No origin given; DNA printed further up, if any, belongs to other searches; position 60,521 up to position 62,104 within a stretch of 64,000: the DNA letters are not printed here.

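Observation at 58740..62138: Unannotated precursor / radical-SAM-SPASM / ABC-exporter cassette: candidate novel RiPP system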

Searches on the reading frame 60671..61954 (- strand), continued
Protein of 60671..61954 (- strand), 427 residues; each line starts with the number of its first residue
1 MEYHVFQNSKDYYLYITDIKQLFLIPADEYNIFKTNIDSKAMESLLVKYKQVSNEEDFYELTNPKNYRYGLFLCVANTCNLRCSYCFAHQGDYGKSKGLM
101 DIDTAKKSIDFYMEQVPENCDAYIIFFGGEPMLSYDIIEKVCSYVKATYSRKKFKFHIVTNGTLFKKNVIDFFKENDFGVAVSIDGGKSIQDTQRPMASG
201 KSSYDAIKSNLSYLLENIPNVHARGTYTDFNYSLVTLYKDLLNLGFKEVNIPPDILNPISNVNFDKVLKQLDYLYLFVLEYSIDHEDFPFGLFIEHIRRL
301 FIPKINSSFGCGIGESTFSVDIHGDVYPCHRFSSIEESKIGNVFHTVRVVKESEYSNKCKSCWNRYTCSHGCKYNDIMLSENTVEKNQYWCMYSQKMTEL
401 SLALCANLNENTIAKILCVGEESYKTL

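Call 24: find_related_loci(query=A1, collection=metagenome_contigs, flank=5000)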
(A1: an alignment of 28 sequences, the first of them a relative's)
Query A1 (427 aa) in metagenome_contigs; peptide patterns used: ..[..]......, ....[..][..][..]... (x = any residue, [..] = any of these).
600 stretches matched a pattern (row limit reached: there are more); 465 encode a relative of the query (tblastn E <= 1e-3); the best 80 are kept; 80 distinct loci.
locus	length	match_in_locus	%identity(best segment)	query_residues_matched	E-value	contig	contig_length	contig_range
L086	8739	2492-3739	52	3-419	2e-143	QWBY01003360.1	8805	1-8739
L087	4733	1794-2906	29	55-408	9e-54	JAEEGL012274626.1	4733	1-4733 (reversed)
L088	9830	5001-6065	34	71-410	2e-53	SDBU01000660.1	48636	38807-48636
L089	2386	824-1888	32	70-408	3e-51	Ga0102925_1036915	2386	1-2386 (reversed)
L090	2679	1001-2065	30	70-408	6e-50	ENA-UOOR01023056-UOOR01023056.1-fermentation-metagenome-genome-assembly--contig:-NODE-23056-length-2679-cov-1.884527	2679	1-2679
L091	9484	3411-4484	30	60-404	5e-49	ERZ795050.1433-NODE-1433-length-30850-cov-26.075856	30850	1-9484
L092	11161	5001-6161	28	35-410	4e-48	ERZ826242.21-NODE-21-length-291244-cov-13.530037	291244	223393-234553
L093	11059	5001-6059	29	70-406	5e-48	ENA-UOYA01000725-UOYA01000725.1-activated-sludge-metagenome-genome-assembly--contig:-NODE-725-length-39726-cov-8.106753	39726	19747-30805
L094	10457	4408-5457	30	73-404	9e-48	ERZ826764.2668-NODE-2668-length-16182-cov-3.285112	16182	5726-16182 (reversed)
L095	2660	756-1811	30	71-406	1e-47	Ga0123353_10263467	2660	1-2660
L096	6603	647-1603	32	73-375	2e-47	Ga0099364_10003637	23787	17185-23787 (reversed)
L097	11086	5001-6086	29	71-415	1e-47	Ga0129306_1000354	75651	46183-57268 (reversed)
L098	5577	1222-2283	30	73-403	3e-47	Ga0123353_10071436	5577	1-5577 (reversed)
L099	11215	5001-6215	28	16-404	8e-47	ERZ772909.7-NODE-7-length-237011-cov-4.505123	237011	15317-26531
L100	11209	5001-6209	28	31-416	9e-47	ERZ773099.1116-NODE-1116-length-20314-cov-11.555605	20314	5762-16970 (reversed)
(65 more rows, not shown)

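Call 30: find_encoding_contigs(protein=P0001, flank=10000, max_places=4)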
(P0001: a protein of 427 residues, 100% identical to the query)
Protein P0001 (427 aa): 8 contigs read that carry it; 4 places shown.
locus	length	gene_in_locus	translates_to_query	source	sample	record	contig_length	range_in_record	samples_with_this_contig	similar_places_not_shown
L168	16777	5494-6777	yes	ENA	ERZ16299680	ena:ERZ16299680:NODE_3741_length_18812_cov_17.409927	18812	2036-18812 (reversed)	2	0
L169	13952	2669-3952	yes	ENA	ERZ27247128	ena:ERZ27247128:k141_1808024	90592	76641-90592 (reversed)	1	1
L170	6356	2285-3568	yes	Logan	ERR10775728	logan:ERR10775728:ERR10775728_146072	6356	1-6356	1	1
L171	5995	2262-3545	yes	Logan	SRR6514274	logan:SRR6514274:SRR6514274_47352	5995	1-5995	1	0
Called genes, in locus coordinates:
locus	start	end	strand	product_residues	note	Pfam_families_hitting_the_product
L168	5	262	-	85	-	-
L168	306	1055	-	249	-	PF02517:Rce1-like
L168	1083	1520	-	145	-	-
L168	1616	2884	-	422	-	PF02368:Big_2 (weak)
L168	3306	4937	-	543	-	-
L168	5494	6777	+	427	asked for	PF13353:Fer4_12, PF04055:Radical_SAM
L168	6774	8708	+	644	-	PF00664:ABC_membrane, PF00005:ABC_tran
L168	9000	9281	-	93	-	-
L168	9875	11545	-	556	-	PF02734:Dak2, PF21645:FakA-like_M, PF13684:FakA-like_C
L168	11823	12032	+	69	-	PF00830:Ribosomal_L28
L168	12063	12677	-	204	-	PF04263:TPK_catalytic, PF04265:TPK_B1_binding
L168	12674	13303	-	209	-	PF00834:Ribul_P_3_epim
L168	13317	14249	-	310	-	PF03193:RsgA_GTPase, PF01926:MMR_HSR1 (weak)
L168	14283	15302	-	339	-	PF21016:RlmN_N, PF04055:Radical_SAM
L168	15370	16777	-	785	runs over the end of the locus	PF01588:tRNA_bind, PF03483:B3_4, PF03484:B5, PF17759:tRNA_synthFbeta, PF03147:FDX-ACB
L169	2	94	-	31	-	?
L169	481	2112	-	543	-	-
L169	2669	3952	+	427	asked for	PF13353:Fer4_12, PF04055:Radical_SAM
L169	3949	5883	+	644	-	PF00664:ABC_membrane, PF00005:ABC_tran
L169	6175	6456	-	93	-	-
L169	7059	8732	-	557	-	PF02734:Dak2, PF21645:FakA-like_M, PF13684:FakA-like_C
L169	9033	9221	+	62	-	PF00830:Ribosomal_L28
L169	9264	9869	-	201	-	PF04263:TPK_catalytic, PF04265:TPK_B1_binding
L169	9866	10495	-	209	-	PF00834:Ribul_P_3_epim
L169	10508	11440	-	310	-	PF03193:RsgA_GTPase, PF00005:ABC_tran (faint), PF01926:MMR_HSR1 (weak)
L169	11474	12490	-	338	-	PF21016:RlmN_N, PF04055:Radical_SAM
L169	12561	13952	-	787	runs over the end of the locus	PF01588:tRNA_bind, PF03483:B3_4, PF03484:B5, PF17759:tRNA_synthFbeta, PF03147:FDX-ACB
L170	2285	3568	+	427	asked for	PF13353:Fer4_12, PF04055:Radical_SAM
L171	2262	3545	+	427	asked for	PF13353:Fer4_12, PF04055:Radical_SAM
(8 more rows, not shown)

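Call 31: find_encoding_contigs(protein=P0015, flank=7000, max_places=2)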
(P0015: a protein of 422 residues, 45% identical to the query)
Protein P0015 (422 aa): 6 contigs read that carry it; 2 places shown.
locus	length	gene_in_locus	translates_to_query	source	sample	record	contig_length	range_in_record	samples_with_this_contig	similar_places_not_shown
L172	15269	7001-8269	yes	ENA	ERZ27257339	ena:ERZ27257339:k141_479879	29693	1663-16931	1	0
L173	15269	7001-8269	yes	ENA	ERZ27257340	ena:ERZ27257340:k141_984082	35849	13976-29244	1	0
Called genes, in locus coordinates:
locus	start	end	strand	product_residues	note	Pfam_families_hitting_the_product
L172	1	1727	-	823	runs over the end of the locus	PF00676:E1_dh, PF02779:Transket_pyr, PF02780:Transketolase_C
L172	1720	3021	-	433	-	PF01134:GIDA (faint), PF03486:HI0933_like (faint), PF07992:Pyr_redox_2, PF13450:NAD_binding_8 (faint), PF13738:Pyr_redox_3 (weak), PF00070:Pyr_redox, PF02737:3HCDH_N (weak), PF02852:Pyr_redox_dim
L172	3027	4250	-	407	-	PF00364:Biotin_lipoyl, PF02817:E3_binding, PF00198:2-oxoacid_dh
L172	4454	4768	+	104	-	PF05336:rhaM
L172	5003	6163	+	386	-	PF13384:HTH_23 (weak), PF13518:HTH_28 (faint), PF13551:HTH_29, PF13565:HTH_32 (weak)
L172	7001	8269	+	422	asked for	PF04055:Radical_SAM, PF13353:Fer4_12 (weak)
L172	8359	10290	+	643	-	PF00664:ABC_membrane, PF00005:ABC_tran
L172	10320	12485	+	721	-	PF03412:Peptidase_C39, PF13529:Peptidase_C39_2 (faint), PF00664:ABC_membrane, PF00005:ABC_tran, PF02463:SMC_N (weak)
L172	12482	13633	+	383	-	PF25917:BSH_RND (weak), PF26002:Beta-barrel_AprE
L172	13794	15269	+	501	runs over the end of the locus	PF09818:ABC_ATPase (faint), PF00005:ABC_tran, PF13304:AAA_21 (faint), PF13401:AAA_22 (faint), PF00005:ABC_tran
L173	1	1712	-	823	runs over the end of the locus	PF00676:E1_dh, PF02779:Transket_pyr, PF02780:Transketolase_C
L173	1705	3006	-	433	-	PF01134:GIDA (faint), PF01262:AlaDh_PNT_C (faint), PF01266:DAO (faint), PF07992:Pyr_redox_2, PF12831:FAD_oxidored (weak), PF13738:Pyr_redox_3 (weak), PF00070:Pyr_redox, PF02852:Pyr_redox_dim, +3 more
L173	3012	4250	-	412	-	PF00364:Biotin_lipoyl, PF02817:E3_binding, PF00198:2-oxoacid_dh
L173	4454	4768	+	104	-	PF05336:rhaM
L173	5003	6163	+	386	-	PF13384:HTH_23 (weak), PF13518:HTH_28 (faint), PF13551:HTH_29, PF13565:HTH_32 (weak)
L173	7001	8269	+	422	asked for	PF04055:Radical_SAM, PF13353:Fer4_12 (weak)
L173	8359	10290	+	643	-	PF00664:ABC_membrane, PF00005:ABC_tran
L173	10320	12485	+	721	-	PF03412:Peptidase_C39, PF13529:Peptidase_C39_2 (faint), PF00664:ABC_membrane, PF00005:ABC_tran, PF02463:SMC_N (weak)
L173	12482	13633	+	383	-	PF25917:BSH_RND (weak), PF26002:Beta-barrel_AprE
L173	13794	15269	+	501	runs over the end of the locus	PF09818:ABC_ATPase (faint), PF00005:ABC_tran, PF13304:AAA_21 (faint), PF13401:AAA_22 (faint), PF00005:ABC_tran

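Call 33: find_encoding_contigs(protein=P0017, flank=6000, max_places=1)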
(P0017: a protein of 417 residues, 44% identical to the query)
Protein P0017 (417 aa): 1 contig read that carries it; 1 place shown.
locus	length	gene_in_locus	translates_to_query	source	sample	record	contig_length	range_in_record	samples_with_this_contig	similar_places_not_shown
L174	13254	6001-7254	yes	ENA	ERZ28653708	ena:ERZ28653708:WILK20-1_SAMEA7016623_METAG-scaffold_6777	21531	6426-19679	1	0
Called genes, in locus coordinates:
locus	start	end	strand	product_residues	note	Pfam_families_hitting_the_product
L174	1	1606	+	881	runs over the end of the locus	PF00009:GTP_EFTU, PF01926:MMR_HSR1 (faint), PF14492:EFG_III, PF03764:EFG_IV, PF00679:EFG_C, PF05991:NYN_YacP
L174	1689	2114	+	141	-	PF14539:DUF4442 (faint), PF03061:4HBT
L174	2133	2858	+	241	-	PF02463:SMC_N, PF00005:ABC_tran, PF13304:AAA_21 (faint)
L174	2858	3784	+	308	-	-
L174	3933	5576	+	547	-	PF00990:GGDEF, PF00563:EAL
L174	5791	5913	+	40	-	-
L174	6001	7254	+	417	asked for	PF04055:Radical_SAM, PF13353:Fer4_12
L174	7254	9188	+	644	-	PF00664:ABC_membrane, PF00005:ABC_tran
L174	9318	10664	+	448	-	PF01554:MatE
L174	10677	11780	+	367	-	PF00149:Metallophos, PF12850:Metallophos_2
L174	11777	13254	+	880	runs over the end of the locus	PF02463:SMC_N (faint), PF13175:AAA_15, PF13476:AAA_23 (weak)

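Call 34: find_encoding_contigs(protein=P0018, flank=6000, max_places=1)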
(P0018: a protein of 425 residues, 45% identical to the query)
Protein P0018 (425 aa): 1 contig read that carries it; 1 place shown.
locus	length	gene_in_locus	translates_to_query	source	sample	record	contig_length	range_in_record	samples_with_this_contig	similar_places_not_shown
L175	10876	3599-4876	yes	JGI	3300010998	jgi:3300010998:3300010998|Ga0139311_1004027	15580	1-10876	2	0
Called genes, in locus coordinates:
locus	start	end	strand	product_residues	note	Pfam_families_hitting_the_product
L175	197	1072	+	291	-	PF12844:HTH_19, PF13560:HTH_31, PF01381:HTH_3, PF13443:HTH_26 (faint)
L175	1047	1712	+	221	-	PF04542:Sigma70_r2, PF04545:Sigma70_r4 (weak)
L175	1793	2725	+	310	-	PF01381:HTH_3, PF12844:HTH_19 (weak), PF13560:HTH_31 (faint)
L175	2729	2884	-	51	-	-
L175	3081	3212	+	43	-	-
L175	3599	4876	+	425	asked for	PF04055:Radical_SAM, PF13353:Fer4_12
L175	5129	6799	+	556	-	PF00664:ABC_membrane, PF00005:ABC_tran, PF02463:SMC_N (faint)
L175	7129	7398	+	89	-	PF04545:Sigma70_r4 (weak)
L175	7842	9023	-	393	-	PF14319:Zn_Tnp_IS91, PF04986:Y2_Tnp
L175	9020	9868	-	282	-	PF13495:Phage_int_SAM_4, PF22823:MrpR_C_cat (faint), PF02899:Phage_int_SAM_1 (faint), PF00589:Phage_integrase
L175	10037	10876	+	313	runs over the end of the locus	PF04439:Adenyl_transf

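Call 35: find_encoding_contigs(protein=P0035, flank=6000, max_places=1)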
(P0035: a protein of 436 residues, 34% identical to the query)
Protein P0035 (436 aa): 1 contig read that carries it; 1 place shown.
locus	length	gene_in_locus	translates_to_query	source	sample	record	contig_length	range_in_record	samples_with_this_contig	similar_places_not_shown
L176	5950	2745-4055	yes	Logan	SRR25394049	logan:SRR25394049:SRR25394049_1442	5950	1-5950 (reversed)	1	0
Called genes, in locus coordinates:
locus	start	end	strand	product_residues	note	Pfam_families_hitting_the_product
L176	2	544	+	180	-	?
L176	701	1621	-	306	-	PF12844:HTH_19 (faint), PF01381:HTH_3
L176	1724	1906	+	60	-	-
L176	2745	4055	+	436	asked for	PF04055:Radical_SAM, PF13353:Fer4_12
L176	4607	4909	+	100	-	PF01527:HTH_Tnp_1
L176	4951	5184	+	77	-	PF13276:HTH_21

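Call 36: find_encoding_contigs(protein=P0030, flank=6000, max_places=1)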
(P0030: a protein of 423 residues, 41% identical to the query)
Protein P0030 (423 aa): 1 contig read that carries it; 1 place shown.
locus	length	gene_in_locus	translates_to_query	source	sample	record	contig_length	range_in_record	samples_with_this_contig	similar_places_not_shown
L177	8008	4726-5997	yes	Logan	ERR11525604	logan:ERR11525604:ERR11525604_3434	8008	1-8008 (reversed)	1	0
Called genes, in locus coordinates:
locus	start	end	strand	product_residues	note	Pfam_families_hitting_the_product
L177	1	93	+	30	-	?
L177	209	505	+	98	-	PF04221:RelB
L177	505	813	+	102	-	PF05016:ParE_toxin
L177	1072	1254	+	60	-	PF00746:Gram_pos_anchor (weak)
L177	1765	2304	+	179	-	PF00293:NUDIX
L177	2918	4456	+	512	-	PF25199:nSTAND_NTPase5 (faint), PF00005:ABC_tran, PF02463:SMC_N (faint), PF03266:NTPase_1 (faint), PF05729:NACHT (faint), PF08477:Roc (faint), PF13304:AAA_21 (faint), PF00005:ABC_tran, +2 more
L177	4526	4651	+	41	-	-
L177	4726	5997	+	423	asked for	PF04055:Radical_SAM, PF13353:Fer4_12 (weak)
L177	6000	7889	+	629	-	PF00664:ABC_membrane, PF00005:ABC_tran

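Call 48: search_solved_structures(query=A1, max_evalue=0.001, show_alignments=2)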
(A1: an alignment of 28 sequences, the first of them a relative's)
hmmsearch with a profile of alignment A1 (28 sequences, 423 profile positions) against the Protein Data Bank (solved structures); distinct sequences matched with E-value up to 0.001: 15.
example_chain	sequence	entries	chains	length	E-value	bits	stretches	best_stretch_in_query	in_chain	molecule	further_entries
5wgg_A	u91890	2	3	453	2.3e-71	244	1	59-403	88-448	Radical SAM domain protein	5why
4k37_A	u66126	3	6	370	2.6e-24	88.9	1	75-398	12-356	Anaerobic sulfatase-maturating enzyme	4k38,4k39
4k36_A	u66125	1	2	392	3e-24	88.7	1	75-399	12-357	Anaerobic sulfatase-maturating enzyme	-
8vpo_A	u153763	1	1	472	1.3e-23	86.6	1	6-361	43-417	Radical SAM core domain-containing protein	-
9gm3_A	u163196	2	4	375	1.2e-20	76.8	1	67-215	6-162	ChlB radical SAM domain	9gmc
6efn_A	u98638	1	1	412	8.6e-07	31.2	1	72-228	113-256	Sporulation killing factor maturation protein SkfB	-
7n7i_A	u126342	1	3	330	7.7e-06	28.1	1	71-191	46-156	Viperin-like enzyme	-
6b4c_A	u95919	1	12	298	1.3e-05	27.3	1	73-191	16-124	Viperin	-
9dfw_A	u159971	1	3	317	1.4e-05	27.2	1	73-191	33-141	Radical SAM core domain-containing protein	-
9dgw_A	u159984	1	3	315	1.5e-05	27.2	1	73-191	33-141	Radical SAM core domain-containing protein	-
9dfu_A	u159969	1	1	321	0.00011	24.3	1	75-187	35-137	Radical SAM core domain-containing protein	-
9dfn_A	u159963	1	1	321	0.00013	24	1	76-187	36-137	Radical SAM core domain-containing protein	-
7tol_A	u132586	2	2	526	0.00015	23.8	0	70-136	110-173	glycerol dibiphytanyl glycerol tetraether - macrocyclic archaeol synthase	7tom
7vob_C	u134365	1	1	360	0.00025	23.1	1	66-188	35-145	Cytosylglucuronate decarboxylase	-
7voc_C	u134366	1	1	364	0.00025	23.1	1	66-188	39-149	Cytosylglucuronate decarboxylase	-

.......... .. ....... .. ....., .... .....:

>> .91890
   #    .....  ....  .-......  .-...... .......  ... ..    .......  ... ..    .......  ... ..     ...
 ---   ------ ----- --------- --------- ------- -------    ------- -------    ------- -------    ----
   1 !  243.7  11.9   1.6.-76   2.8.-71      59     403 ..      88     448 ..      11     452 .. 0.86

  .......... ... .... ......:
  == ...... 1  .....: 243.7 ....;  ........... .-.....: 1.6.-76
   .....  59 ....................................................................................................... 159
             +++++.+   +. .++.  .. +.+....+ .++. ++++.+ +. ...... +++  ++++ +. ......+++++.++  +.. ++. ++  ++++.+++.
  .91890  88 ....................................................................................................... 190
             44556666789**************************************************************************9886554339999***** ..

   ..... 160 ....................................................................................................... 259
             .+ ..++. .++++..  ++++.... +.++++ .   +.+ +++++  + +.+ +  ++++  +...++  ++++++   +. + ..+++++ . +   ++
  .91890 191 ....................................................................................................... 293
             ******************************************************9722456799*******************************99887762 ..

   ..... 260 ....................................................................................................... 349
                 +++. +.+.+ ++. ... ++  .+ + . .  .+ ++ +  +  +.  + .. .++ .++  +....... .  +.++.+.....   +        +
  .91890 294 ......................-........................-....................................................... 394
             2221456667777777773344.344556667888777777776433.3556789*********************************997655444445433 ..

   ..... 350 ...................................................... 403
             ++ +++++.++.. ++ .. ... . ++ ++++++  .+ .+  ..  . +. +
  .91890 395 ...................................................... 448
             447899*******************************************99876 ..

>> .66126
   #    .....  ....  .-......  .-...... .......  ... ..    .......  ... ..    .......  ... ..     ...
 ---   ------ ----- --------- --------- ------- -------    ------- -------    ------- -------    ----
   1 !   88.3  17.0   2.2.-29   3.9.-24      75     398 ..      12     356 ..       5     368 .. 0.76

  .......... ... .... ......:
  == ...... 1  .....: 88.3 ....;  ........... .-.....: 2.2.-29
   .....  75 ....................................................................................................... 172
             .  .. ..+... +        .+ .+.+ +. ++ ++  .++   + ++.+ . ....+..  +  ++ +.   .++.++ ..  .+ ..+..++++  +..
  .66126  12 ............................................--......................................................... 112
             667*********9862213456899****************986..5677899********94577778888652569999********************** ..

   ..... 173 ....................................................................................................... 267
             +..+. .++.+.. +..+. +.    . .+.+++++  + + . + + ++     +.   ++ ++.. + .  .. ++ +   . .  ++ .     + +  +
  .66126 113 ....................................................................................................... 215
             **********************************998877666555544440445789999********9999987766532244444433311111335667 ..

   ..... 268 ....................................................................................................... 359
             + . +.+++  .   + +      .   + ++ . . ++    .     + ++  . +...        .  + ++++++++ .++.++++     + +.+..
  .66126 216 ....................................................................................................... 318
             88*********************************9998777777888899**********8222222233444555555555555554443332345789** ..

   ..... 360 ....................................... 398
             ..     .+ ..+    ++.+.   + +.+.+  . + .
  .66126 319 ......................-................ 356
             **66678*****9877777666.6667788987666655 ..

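Call 57: predict_structure(alignment_id=A1)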
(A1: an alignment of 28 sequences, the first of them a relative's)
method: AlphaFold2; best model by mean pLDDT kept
length: 427 residues; sequences in the alignment: 28
mean_pLDDT: 90.5   pTM: 0.90
mean pLDDT of the five models: 90.5, 89.0, 88.2, 88.1, 87.9
residues with pLDDT >= 90: 301; 70-90: 102; 50-70: 24; < 50: 0
segments of 3 or more residues with pLDDT < 50: none
pLDDT, mean of each block of 10 residues (from residue 1): 91 95 97 92 94 88 82 94 72 82 98 94 95 97 98 96 96 98 96 92 96 97 94 97 97 82 91 98 95 95 74 86 93 88 82 68 88 82 82 96 96 90 73
secondary structure, 60 per line:
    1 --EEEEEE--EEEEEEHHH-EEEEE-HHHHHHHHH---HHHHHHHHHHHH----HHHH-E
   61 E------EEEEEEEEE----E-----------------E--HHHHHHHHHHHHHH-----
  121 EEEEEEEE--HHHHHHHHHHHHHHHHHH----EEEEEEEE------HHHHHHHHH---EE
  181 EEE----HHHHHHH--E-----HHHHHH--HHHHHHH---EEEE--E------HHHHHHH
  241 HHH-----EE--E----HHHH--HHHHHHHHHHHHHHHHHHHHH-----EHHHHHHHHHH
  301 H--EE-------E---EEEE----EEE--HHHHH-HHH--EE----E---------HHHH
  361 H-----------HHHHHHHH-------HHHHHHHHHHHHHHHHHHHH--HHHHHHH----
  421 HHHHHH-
elements in order: E3-8 E11-16 E21-25 H27-35 H39-50 H55-58 E68-76 H102-115 E121-128 H131-148 E153-160 H167-175 E179-183 H188-194 H203-208 H211-217 E221-224 H234-243 H258-261 H264-284 H291-301 E317-320 E325-327 H330-334 H357-361 H373-380 H388-407 H410-416 H421-426
